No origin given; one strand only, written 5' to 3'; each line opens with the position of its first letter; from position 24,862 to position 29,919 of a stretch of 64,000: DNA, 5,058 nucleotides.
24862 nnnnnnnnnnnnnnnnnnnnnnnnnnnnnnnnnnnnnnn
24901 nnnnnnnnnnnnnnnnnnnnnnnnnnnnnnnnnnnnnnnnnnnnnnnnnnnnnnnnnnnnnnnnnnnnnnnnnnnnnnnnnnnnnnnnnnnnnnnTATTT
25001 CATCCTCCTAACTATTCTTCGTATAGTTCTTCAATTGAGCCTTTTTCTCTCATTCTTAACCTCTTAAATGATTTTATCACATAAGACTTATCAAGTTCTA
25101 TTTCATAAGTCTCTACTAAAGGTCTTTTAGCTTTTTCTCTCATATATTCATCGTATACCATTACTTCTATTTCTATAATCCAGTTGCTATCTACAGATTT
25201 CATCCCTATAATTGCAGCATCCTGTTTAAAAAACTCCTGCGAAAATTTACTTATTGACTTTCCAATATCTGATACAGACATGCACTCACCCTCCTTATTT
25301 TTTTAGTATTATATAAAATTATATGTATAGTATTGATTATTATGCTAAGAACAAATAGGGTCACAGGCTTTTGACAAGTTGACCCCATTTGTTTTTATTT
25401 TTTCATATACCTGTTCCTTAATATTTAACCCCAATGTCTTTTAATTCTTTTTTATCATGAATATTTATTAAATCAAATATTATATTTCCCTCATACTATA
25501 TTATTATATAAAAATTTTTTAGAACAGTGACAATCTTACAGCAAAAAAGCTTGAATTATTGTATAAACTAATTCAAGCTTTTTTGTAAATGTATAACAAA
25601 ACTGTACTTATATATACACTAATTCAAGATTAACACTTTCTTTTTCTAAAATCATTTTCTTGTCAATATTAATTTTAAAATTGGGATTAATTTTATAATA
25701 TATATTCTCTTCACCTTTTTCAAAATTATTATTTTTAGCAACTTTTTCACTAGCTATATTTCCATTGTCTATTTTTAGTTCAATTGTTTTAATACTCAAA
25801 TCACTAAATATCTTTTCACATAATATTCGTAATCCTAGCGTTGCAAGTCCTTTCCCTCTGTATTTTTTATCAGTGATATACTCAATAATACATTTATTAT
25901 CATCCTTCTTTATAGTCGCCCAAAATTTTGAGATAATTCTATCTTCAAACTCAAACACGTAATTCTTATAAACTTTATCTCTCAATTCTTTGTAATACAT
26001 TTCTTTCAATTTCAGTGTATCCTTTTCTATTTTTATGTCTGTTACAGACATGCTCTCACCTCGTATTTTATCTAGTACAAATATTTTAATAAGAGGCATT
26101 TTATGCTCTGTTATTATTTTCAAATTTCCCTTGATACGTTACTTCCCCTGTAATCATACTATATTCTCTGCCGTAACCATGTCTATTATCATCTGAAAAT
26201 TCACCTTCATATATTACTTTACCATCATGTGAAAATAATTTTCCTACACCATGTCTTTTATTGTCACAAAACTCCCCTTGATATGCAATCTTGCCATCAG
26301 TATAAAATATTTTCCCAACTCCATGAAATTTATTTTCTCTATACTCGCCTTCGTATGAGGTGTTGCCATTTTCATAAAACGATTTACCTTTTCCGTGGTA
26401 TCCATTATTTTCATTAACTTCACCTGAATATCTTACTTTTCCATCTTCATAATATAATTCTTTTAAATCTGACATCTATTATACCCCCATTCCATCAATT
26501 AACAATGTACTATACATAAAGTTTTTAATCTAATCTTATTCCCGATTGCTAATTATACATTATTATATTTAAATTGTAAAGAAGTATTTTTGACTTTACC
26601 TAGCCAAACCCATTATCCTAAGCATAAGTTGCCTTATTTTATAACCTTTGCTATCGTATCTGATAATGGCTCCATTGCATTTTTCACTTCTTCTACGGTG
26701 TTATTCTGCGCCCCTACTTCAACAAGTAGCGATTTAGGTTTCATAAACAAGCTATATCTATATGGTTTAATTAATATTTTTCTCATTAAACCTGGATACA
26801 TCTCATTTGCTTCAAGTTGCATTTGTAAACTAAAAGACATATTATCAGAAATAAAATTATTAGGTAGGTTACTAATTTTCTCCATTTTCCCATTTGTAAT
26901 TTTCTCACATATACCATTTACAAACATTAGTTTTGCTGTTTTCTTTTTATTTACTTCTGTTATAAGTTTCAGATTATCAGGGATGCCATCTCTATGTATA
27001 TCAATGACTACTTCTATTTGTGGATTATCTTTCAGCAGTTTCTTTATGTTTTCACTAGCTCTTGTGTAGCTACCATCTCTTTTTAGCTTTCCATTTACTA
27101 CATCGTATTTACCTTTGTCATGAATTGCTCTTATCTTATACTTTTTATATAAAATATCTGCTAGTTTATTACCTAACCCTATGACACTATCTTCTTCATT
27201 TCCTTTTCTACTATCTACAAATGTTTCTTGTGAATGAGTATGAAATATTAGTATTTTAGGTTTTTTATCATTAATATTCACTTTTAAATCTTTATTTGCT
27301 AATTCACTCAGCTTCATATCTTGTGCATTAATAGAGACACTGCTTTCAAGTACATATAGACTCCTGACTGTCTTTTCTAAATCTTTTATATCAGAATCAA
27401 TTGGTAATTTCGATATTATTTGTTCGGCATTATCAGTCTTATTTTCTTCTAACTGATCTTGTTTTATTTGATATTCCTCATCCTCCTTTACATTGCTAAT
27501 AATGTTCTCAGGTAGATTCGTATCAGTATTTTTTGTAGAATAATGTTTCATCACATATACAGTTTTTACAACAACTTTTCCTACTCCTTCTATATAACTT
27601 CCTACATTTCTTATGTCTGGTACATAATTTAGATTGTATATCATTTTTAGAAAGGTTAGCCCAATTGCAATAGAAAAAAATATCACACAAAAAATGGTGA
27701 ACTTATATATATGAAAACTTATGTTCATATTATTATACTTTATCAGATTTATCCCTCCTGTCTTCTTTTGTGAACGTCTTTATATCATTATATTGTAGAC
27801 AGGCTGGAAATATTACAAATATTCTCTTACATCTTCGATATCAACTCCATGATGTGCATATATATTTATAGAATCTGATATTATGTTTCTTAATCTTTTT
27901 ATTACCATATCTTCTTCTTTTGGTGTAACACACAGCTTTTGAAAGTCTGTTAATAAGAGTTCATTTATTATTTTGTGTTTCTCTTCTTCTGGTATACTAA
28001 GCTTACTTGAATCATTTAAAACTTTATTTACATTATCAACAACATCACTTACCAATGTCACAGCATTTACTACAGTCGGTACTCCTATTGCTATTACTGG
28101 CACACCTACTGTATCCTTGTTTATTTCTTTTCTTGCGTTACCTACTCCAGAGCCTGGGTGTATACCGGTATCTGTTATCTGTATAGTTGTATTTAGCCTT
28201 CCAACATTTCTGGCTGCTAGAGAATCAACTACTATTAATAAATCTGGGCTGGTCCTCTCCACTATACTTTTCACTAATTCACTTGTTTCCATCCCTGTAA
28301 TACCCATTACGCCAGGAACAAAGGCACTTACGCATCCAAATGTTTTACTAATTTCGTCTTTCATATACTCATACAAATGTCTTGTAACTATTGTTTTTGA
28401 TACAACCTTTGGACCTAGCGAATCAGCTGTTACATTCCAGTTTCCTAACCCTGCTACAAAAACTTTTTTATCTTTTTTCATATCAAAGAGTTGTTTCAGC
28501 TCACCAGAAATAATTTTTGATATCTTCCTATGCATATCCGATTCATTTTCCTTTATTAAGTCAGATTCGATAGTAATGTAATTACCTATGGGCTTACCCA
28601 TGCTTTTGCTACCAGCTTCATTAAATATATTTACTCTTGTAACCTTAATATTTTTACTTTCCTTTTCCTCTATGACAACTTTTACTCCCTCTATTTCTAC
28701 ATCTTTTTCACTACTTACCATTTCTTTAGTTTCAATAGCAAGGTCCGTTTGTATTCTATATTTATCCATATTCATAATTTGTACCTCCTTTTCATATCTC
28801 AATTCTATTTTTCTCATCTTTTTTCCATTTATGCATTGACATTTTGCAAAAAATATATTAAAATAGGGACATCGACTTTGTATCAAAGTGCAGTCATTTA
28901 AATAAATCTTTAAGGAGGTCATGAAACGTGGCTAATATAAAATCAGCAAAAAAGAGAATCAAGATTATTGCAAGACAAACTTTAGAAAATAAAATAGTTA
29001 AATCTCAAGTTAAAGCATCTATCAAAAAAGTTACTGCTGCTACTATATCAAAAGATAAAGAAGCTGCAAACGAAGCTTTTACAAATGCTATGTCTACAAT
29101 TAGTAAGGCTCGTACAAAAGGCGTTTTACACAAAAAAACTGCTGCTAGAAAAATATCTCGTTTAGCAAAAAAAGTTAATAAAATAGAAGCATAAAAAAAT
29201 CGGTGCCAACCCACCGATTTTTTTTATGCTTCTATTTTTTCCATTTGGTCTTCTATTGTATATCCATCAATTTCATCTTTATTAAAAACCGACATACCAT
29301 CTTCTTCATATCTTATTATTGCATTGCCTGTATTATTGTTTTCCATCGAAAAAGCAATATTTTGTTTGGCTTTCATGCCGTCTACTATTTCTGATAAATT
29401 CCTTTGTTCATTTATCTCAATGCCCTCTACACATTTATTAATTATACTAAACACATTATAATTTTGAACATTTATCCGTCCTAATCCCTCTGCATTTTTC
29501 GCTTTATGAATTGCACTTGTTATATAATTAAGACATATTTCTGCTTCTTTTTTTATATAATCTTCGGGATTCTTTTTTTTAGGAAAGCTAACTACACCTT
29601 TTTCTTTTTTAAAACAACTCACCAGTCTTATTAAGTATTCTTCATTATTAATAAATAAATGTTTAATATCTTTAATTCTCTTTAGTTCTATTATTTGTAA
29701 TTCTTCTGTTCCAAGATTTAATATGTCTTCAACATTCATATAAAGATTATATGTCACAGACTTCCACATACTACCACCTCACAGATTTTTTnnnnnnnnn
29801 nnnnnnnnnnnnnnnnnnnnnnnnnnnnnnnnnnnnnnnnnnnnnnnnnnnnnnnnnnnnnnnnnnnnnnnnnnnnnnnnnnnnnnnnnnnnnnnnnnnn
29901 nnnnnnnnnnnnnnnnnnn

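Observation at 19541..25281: Compact, non-canonically ordered gas-vesicle gene cluster in an endospore-former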

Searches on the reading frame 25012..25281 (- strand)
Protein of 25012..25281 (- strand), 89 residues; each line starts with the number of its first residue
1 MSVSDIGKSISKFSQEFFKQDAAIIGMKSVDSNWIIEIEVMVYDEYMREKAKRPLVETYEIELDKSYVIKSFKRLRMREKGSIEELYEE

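Call 3: search_protein_families(library=pfam, proteins=[window:25012-25281:-], max_evalue=0.01)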
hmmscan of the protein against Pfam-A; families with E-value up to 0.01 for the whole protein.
window:25012-25281:- (89 aa): 1 family
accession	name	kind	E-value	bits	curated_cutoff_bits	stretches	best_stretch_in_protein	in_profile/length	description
PF05800.16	GvpO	-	0.0004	20.8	25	1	20-82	33-92/94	Gas vesicle synthesis protein GvpO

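Call 5: search_protein_families(library=ncbifam, proteins=[window:25012-25281:-], max_evalue=0.01)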
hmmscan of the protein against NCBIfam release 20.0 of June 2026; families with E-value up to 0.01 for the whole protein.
window:25012-25281:- (89 aa): 0 families

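Call 21: find_homologous_proteins(query=window:25012-25281:-, max_evalue=0.001)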
Query window:25012-25281:- (89 aa): 2 proteins with E <= 0.001 among 2 candidates.
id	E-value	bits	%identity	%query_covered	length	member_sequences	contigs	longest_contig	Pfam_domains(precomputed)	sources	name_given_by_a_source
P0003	3.5e-48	178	100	100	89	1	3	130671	-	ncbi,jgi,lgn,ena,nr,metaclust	ncbi:MAG TPA: hypothetical protein DCP90_07570 [Clostridiales bacterium]|nr:MAG: hypothetical protei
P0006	5.0e-40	153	83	100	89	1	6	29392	-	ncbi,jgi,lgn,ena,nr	ncbi:MAG: hypothetical protein A2Y24_01705 [Clostridiales bacterium GWE2_32_10]|nr:MAG: hypothetical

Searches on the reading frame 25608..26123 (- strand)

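Call 4: search_protein_families(library=pfam, proteins=[window:25608-26123:-], max_evalue=0.01)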
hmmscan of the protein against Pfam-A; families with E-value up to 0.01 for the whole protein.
window:25608-26123:- (171 aa): 2 families
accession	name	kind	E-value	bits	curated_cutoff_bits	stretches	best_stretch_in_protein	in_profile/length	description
PF13302.13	Acetyltransf_3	-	1.1e-08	36.2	25.4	1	69-134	71-137/138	Acetyltransferase (GNAT) domain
PF00583.31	Acetyltransf_1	-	5.2e-06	27.2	20.7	1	43-130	24-113/116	Acetyltransferase (GNAT) family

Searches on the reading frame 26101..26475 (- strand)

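Call 4: search_protein_families(library=pfam, proteins=[window:26101-26475:-], max_evalue=0.01)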
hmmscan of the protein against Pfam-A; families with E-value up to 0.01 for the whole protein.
window:26101-26475:- (124 aa): 2 families
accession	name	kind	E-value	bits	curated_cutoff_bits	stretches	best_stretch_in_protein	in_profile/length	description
PF02493.26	MORN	-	2e-14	52.9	22.5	3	41-61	1-21/23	MORN repeat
PF07661.19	MORN_2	-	4.3e-12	45.2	29.6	1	51-71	2-22/22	MORN repeat variant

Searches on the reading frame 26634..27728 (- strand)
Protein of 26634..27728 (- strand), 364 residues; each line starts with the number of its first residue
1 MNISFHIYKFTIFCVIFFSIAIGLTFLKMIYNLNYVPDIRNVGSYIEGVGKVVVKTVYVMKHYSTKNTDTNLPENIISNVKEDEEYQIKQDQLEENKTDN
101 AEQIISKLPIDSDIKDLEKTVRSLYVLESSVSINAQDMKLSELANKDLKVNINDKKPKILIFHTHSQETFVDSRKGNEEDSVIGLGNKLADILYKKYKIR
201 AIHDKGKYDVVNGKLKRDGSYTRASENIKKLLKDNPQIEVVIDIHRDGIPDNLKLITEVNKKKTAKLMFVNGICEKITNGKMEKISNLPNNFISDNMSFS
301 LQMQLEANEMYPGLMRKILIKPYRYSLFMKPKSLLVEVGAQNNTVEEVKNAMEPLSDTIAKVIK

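Call 4: search_protein_families(library=pfam, proteins=[window:26634-27728:-], max_evalue=0.01)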
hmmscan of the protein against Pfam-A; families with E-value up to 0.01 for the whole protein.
window:26634-27728:- (364 aa): 1 family
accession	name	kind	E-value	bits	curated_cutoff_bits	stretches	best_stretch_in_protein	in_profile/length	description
PF07454.18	SpoIIP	-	7.7e-56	190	24.4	1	65-360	27-269/269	Stage II sporulation protein P (SpoIIP)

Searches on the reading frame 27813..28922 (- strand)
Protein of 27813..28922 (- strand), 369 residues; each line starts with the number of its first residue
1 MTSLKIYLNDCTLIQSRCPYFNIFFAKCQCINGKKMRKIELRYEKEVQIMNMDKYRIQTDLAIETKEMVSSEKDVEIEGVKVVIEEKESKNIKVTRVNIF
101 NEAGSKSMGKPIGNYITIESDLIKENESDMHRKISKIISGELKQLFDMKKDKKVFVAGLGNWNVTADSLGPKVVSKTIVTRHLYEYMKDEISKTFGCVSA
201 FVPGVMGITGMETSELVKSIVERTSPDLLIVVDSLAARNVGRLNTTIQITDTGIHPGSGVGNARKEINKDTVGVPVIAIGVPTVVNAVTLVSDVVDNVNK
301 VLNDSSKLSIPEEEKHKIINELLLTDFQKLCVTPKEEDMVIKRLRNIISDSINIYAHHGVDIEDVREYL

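Call 4: search_protein_families(library=pfam, proteins=[window:27813-28922:-], max_evalue=0.01)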
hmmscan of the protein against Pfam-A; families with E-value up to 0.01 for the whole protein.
window:27813-28922:- (369 aa): 1 family
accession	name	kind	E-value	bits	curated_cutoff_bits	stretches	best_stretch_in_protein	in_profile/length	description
PF03418.19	Peptidase_A25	-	3.9e-94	315.9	27.8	2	62-302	1-246/353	Germination protease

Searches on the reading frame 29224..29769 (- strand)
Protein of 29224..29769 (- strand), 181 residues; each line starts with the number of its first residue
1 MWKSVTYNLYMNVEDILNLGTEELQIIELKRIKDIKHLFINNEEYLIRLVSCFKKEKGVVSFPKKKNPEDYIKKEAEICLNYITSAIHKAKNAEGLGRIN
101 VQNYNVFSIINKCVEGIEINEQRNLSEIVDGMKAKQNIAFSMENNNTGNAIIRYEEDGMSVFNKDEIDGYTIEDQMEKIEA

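Call 23: search_protein_families(library=pfam, proteins=[window:29224-29769:-], max_evalue=0.00001)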
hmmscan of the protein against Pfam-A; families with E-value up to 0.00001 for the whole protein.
window:29224-29769:- (181 aa): 0 families

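Call 76: search_protein_families(library=ncbifam, proteins=[window:29224-29769:-], max_evalue=0.01)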
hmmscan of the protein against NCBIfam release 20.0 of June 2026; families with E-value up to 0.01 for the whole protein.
window:29224-29769:- (181 aa): 1 family
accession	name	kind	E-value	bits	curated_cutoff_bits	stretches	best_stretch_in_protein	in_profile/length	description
NF052671.1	ssr3402_fam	equivalog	0.0071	16.5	90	0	120-167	16-63/83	ssr3402 family protein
